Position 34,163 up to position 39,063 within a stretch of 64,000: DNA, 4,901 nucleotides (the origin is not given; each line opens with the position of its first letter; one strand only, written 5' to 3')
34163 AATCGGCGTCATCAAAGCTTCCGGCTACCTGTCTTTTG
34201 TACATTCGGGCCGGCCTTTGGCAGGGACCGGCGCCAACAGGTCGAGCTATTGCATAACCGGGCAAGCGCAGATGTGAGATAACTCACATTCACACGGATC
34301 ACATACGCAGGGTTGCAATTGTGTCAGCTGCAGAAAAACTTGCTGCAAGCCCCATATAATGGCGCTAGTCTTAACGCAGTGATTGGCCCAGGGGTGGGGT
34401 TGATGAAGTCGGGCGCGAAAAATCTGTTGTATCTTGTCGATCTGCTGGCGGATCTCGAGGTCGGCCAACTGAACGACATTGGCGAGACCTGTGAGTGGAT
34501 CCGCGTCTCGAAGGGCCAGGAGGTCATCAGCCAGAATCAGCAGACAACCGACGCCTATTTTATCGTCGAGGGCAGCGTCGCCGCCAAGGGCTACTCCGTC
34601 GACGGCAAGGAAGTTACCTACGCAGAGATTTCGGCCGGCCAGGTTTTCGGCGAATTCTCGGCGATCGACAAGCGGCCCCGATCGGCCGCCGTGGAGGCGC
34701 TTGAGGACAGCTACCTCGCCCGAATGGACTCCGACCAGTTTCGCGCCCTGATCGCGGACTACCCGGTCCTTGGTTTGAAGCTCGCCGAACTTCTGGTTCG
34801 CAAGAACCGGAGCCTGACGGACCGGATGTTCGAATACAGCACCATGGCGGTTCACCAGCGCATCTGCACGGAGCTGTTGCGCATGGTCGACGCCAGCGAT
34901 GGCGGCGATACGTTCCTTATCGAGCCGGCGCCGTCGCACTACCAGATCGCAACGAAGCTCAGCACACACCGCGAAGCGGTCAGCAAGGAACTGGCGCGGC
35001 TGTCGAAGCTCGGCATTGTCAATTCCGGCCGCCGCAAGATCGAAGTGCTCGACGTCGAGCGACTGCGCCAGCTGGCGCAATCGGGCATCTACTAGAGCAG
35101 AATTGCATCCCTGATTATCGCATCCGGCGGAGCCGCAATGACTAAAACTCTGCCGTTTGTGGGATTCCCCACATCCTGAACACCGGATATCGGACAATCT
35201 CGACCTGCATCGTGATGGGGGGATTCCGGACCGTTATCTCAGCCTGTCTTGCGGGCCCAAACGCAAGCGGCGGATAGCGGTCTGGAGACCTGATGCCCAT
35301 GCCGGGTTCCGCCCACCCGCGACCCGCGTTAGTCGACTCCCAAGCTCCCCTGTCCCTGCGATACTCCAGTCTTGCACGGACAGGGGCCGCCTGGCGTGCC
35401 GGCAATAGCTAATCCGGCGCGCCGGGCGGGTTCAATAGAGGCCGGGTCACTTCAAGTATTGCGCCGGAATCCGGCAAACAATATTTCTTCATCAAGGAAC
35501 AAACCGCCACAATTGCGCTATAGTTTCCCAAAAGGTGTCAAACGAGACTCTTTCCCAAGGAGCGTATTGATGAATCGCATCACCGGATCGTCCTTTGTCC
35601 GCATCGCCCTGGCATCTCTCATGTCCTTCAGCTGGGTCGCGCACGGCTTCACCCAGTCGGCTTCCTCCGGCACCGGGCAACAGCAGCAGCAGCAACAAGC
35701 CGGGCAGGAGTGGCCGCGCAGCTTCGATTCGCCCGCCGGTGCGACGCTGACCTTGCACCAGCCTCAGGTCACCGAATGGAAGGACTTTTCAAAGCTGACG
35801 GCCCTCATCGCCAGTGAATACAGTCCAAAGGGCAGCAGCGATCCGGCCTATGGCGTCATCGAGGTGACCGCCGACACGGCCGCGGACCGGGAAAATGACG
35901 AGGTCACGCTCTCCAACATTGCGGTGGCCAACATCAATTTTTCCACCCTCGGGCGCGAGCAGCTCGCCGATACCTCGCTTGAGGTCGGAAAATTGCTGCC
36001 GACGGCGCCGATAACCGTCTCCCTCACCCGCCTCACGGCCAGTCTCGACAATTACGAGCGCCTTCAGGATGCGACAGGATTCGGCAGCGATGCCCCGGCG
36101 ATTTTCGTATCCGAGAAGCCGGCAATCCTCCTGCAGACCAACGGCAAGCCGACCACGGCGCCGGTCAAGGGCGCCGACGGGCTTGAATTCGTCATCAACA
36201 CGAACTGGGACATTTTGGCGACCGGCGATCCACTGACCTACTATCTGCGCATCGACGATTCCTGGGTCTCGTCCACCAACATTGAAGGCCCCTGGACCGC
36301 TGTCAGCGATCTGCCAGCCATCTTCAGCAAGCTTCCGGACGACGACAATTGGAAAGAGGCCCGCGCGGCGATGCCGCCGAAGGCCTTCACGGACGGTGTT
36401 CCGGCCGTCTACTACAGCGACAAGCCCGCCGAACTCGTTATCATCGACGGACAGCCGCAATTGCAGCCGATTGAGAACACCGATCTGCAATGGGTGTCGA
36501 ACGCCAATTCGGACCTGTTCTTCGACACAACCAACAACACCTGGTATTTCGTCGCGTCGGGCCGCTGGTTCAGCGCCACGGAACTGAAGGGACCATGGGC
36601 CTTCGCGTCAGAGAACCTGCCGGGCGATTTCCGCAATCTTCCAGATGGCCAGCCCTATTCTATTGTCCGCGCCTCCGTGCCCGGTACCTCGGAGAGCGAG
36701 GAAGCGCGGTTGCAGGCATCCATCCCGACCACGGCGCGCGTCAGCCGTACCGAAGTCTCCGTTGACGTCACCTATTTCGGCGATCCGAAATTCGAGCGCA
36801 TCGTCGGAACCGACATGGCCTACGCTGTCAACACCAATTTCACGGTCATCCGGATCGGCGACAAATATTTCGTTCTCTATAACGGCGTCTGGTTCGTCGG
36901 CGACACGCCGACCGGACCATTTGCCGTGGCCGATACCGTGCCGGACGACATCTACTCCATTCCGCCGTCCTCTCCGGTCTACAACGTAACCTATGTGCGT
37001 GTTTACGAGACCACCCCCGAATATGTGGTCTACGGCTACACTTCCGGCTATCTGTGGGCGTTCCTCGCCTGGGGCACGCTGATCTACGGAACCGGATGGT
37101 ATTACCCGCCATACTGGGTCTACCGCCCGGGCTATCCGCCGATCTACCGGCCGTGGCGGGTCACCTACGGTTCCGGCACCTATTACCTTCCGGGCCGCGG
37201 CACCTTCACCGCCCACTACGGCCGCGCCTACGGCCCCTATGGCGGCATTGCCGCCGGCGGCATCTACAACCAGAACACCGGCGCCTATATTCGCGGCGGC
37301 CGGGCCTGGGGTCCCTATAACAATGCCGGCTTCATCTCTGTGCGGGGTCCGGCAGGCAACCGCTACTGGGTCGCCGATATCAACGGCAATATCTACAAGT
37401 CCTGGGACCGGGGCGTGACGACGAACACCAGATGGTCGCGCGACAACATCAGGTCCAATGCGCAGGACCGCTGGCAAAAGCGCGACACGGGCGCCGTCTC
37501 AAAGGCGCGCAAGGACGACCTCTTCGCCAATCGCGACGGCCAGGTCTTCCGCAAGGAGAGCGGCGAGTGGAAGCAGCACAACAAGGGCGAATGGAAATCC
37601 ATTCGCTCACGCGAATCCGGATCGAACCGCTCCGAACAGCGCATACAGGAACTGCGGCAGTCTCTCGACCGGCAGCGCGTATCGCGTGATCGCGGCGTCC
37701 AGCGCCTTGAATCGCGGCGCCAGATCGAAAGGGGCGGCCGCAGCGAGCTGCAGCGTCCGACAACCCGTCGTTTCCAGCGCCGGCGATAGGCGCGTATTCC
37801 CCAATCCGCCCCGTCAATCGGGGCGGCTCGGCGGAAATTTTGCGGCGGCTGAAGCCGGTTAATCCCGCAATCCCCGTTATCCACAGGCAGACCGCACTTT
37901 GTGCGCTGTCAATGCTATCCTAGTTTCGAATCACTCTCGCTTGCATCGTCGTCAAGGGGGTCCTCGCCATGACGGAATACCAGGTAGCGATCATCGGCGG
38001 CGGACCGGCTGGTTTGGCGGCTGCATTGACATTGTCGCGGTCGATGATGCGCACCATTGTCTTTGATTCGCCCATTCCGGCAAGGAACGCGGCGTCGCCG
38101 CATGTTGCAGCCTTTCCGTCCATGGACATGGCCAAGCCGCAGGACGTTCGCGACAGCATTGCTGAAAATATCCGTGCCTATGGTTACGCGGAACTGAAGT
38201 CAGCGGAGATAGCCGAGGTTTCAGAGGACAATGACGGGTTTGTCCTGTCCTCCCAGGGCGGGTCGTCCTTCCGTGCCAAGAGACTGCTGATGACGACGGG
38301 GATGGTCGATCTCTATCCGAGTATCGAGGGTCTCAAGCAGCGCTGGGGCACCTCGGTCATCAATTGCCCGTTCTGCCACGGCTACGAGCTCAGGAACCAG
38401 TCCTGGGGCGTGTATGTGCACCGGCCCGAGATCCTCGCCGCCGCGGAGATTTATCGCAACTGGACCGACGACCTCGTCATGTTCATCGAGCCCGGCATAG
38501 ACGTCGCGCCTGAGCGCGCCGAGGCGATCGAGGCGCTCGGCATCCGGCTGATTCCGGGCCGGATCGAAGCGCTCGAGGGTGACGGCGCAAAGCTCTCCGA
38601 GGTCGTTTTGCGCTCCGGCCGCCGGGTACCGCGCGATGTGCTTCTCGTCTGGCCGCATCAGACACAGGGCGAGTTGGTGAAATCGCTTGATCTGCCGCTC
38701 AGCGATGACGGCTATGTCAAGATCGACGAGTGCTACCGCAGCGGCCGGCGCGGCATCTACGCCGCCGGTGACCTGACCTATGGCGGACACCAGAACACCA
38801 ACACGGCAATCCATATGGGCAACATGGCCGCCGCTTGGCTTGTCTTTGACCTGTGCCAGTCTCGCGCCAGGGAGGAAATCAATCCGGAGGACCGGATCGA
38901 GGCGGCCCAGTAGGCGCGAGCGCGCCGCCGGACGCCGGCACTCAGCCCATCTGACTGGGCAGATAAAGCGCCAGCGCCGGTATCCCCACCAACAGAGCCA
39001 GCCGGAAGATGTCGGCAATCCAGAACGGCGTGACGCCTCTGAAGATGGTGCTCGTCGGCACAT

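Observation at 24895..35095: Candidate self-contained cyclic-nucleotide-regulated module: cyclase-STAND protein, Crp-like sensor, CRP box and a protease / unknown / double-haem-enzyme operon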

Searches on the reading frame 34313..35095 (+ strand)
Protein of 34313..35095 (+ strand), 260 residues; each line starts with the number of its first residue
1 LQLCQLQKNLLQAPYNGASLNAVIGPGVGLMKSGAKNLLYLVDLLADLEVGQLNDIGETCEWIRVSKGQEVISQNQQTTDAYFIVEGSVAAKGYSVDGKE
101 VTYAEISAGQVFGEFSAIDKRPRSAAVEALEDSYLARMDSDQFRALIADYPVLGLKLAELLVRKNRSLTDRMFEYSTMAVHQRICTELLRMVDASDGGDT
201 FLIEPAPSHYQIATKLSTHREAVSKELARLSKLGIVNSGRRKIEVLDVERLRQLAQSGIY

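Call 5: search_protein_families(library=pfam, proteins=[window:34313-35095:+], max_evalue=0.01)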
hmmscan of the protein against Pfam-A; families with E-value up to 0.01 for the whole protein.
window:34313-35095:+ (260 aa): 2 families
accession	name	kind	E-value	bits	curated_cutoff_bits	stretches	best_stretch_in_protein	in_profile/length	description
PF00027.35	cNMP_binding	-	2.2e-19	69.7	27.5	1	64-150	3-89/89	Cyclic nucleotide-binding domain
PF13545.12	HTH_Crp_2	-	1.7e-13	50.7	27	1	182-254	1-70/70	Crp-like helix-turn-helix domain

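Call 6: search_protein_families(library=ncbifam, proteins=[window:34313-35095:+], max_evalue=0.01)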
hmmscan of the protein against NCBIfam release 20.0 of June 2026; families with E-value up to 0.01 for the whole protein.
window:34313-35095:+ (260 aa): 11 families
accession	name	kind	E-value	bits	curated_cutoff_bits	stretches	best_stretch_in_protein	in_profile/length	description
NF008732.0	PRK11753.1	equivalog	1.5e-13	50.7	266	1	54-194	17-158/214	cAMP-activated global transcriptional regulator CRP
NF006901.0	PRK09392.1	equivalog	2.1e-11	43.6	211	1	42-256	12-222/236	transcriptional activator FtrB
NF052518.1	TransRegLdrP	equivalog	1.7e-10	41.2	300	1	67-257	6-190/195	transcriptional regulator LdrP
NF010499.0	PRK13918.1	equivalog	1.4e-08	34.5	274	1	70-257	21-203/205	CRP/FNR family transcriptional regulator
NF058543.1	ActPatMycb56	equivalog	6e-08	31.9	460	1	43-154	2-111/317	acetyltransferase Pat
TIGR03896.1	cyc_nuc_ocin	subfamily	3.6e-07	29.8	161.05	1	58-151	6-103/317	bacteriocin-type transport-associated protein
NF041163.2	encap_f2b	equivalog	4.7e-07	29.3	400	1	44-165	78-201/450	family 2B encapsulin nanocompartment shell protein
NF008365.0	PRK11161.1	subfamily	2.6e-06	26.9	228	1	45-256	34-244/250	fumarate/nitrate reduction transcriptional regulator Fnr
NF050806.1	TransRegFixKCaul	equivalog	6.2e-06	25.6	300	1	62-255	25-214/215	transcriptional regulator FixK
NF050815.1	TransActFtrBCaul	equivalog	9.9e-05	21.7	300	1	63-255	35-223/251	transcriptional activator FtrB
NF007707.0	PRK10402.1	subfamily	0.00081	19.1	180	1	55-189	26-160/226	transcriptional regulator YeiL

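Call 23: search_protein_families(library=padloc, proteins=[window:34313-35095:+], max_evalue=0.01)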
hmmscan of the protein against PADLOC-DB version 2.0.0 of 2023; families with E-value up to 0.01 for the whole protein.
window:34313-35095:+ (260 aa): 4 families
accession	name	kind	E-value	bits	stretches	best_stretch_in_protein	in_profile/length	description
PDLC00731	Effector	-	3.9e-16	56.9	1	56-164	36-140/306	TIR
PDLC02371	PycTIR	-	5.3e-16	56.8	1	56-166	33-139/288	-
PDLC00732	Effector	-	5.6e-13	46.5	1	55-164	31-136/301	TIR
PDLC00730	Effector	-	2.6e-06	24.8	1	58-160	54-153/299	TIR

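Call 53: search_solved_structures(query=window:34403-35095:+, max_evalue=0.00001, show_alignments=4)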
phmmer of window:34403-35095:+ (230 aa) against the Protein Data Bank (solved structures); distinct sequences matched with E-value up to 0.00001: 78 (the best 60 are shown).
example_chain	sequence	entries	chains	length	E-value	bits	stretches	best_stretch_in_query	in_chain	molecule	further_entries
4byy_A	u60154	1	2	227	6.4e-16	62.1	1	5-224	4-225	TRANSCRIPTIONAL REGULATOR, CRP/FNR FAMILY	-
4ev0_A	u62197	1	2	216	7.7e-16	61.9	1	38-225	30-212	Transcription regulator, Crp family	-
3r6s_A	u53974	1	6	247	8e-16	61.8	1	5-224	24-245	transcription regulator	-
4cyd_A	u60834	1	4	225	9.1e-16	61.6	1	14-224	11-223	PROBABLE TRANSCRIPTION REGULATOR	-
9ya0_MA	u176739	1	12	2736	2.5e-14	56.9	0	38-122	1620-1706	PCR12, TGME49_219070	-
3h3u_A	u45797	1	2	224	1e-13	55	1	33-224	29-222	PROBABLE TRANSCRIPTIONAL REGULATORY PROTEIN (PROBABLY CRP/FNR-FAMILY)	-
3d0s_A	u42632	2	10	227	1e-13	54.9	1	33-224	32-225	TRANSCRIPTIONAL REGULATORY PROTEIN | PROBABLE TRANSCRIPTIONAL REGULATORY PROTEIN (PROBABLY CRP/ FNR-FAMILY)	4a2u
3mzh_A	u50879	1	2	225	1e-13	54.9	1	33-224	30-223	PROBABLE TRANSCRIPTIONAL REGULATORY PROTEIN (PROBABLY CRP/FNR-FAMILY)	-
3i54_A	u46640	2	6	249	1.3e-13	54.6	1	33-224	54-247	Transcriptional regulator, Crp/Fnr family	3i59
4din_B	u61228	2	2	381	8.9e-12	48.6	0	8-117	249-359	cAMP-dependent protein kinase type I-beta regulatory subunit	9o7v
4d7s_A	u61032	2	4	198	4.2e-11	46.4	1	31-138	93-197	STHK_CNBD_CGMP | STHK_CNBD_CAMP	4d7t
10rx_A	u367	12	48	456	1.2e-10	44.9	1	31-136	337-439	Transcriptional regulator, Crp/Fnr family | SthK cyclic nucleotide-gated potassium channel | Putative transcriptional regulator, Crp/Fnr family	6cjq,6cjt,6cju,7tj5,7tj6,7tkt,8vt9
7rsh_A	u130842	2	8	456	1.2e-10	44.9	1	31-136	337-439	SthK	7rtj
6vxz_A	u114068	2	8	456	1.2e-10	44.9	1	31-136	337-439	SthK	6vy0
7rtf_A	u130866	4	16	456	1.2e-10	44.9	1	31-136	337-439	SthK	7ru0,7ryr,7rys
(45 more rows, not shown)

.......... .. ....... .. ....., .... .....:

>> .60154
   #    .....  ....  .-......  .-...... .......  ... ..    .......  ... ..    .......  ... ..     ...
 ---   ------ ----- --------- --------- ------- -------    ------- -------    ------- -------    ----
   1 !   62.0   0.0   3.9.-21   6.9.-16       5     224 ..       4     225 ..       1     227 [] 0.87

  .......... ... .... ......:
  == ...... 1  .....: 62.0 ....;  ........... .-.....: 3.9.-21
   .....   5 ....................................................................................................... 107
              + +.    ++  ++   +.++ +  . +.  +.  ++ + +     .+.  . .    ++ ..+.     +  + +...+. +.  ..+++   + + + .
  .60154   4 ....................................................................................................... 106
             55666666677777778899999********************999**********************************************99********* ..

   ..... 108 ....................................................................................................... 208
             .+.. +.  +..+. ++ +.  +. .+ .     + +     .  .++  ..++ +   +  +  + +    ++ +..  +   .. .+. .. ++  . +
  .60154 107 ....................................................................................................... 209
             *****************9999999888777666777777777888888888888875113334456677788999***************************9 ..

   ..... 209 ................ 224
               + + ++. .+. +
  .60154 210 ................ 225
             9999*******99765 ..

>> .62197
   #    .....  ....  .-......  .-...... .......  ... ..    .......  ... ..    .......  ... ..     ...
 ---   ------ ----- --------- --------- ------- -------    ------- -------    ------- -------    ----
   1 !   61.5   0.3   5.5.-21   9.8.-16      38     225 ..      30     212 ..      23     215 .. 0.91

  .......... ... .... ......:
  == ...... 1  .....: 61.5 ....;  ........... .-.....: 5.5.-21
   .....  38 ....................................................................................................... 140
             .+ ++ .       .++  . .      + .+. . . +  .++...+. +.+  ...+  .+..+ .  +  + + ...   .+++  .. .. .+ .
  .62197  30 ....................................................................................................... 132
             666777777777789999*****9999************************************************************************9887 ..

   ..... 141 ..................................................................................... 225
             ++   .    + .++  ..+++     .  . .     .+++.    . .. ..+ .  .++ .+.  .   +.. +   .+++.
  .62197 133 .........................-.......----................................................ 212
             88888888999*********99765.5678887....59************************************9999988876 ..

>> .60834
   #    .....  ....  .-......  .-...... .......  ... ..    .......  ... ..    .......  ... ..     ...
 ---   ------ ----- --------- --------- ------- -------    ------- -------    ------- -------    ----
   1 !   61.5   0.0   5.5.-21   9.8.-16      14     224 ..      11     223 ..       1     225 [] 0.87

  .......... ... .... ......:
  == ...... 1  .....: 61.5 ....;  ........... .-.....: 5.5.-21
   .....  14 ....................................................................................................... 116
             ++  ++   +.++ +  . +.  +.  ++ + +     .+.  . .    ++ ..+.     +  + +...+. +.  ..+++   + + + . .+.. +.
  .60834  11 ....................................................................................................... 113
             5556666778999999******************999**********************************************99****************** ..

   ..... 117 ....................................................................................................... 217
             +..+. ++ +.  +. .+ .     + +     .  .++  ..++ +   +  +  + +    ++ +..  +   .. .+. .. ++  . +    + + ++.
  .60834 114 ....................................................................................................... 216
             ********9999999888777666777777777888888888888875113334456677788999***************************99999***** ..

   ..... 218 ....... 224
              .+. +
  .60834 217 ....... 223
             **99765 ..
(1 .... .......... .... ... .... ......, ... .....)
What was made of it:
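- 34403..35095 (+): Crp/Fnr-family regulator with a cNMP-binding domain (FGEFS...RSAA) and the recognition helix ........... It is transcribed divergently from S8. The best solved relatives are Crp-family regulators; I know the top entries to be GlxR (4byy, 3r6s) and M. tuberculosis Crp (3h3u, 3d0s) (call 53).
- On Crp/Fnr transcription factor, cNMP-responsive CRP type: These align with the FGELS..PRTS and SRETVNK segments of PDB 4byy, which I know to be GlxR (call 53).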

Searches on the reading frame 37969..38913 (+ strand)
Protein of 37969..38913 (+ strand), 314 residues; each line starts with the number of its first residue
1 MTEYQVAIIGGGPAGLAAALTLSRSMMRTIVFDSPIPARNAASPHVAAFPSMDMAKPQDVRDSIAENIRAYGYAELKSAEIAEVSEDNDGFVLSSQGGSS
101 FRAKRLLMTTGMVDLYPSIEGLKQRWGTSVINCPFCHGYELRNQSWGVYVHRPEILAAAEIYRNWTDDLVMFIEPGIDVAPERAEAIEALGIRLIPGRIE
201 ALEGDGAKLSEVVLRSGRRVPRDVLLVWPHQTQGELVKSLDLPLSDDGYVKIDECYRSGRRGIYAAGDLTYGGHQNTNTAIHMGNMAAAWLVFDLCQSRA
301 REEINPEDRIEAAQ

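Call 54: search_protein_families(library=pfam, proteins=[window:37969-38913:+], max_evalue=0.001)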
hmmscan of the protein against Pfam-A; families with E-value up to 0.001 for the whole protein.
window:37969-38913:+ (314 aa): 8 families
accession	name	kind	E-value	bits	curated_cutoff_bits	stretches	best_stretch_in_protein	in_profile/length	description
PF07992.20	Pyr_redox_2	-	1.5e-21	77.5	26.1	2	4-142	1-139/291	Pyridine nucleotide-disulphide oxidoreductase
PF03486.20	HI0933_like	-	3.2e-06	27.2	50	0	5-34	2-31/244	HI0933-like protein Rossmann domain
PF13454.12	NAD_binding_9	-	4e-05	24.1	21.8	0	7-29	1-27/155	FAD-NAD(P)-binding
PF00890.30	FAD_binding_2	-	7.6e-05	22.5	20.4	1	6-64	2-60/414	FAD binding domain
PF13738.12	Pyr_redox_3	-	8.1e-05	22.4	30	0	8-29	2-24/305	Pyridine nucleotide-disulphide oxidoreductase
PF01266.30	DAO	-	0.00017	21.6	27.9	0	6-42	2-38/353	FAD dependent oxidoreductase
PF01494.25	FAD_binding_3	-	0.00035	20.3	22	1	3-33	1-31/349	FAD binding domain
PF01134.28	GIDA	-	0.00049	19.7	22.1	0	5-32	1-28/391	Glucose inhibited division protein A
